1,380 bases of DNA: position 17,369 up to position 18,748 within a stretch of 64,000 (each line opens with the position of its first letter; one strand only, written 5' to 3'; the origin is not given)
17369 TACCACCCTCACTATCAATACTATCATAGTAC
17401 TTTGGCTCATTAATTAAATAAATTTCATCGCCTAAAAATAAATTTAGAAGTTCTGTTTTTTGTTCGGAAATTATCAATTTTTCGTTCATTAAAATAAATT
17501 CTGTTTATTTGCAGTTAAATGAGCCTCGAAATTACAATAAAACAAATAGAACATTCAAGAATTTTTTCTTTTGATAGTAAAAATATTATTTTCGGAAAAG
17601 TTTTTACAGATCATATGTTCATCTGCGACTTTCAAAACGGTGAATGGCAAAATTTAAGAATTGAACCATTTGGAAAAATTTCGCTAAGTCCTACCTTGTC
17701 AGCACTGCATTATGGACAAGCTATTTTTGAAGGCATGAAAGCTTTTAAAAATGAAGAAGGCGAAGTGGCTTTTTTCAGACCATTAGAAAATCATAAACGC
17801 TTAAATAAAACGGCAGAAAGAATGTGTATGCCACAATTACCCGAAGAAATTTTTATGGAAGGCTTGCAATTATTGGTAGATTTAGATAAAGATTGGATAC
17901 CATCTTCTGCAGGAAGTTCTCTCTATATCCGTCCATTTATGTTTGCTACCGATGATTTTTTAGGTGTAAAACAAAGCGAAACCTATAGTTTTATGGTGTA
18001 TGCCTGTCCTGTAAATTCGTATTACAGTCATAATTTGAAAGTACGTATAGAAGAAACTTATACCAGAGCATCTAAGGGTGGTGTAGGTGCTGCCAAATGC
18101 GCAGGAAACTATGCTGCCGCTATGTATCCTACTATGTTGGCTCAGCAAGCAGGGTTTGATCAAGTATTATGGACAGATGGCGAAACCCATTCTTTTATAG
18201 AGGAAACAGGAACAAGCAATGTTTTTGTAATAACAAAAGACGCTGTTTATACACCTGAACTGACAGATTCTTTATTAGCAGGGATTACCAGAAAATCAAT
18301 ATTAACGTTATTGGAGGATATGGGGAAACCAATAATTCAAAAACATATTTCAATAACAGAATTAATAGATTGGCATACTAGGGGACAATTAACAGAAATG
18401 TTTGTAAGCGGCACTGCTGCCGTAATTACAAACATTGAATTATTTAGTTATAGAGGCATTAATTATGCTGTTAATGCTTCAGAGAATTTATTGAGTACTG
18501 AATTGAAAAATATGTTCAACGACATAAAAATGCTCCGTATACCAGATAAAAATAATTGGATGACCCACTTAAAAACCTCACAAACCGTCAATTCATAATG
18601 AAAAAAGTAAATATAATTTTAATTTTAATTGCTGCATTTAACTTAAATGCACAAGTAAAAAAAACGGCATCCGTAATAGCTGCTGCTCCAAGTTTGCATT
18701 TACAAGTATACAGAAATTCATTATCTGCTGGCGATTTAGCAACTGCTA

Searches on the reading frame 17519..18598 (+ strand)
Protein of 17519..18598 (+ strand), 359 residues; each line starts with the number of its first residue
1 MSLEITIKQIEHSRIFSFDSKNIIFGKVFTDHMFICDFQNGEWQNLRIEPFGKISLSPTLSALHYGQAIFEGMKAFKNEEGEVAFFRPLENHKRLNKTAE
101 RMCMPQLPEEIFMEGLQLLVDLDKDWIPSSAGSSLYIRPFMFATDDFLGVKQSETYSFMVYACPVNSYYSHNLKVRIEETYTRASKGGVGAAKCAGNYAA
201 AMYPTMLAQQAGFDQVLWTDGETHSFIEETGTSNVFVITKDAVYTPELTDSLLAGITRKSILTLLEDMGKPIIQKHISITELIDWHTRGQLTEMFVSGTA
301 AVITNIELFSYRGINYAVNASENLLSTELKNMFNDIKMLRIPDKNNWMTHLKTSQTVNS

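Call 88: search_protein_families(library=pfam, proteins=[window:17519-18598:+], max_evalue=0.00001)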
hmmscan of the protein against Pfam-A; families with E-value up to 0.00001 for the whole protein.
window:17519-18598:+ (359 aa): 1 family
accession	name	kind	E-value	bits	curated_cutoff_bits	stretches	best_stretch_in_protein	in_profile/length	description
PF01063.24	Aminotran_4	-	6.8e-29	101.7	28.5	1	69-306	2-220/223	Amino-transferase class IV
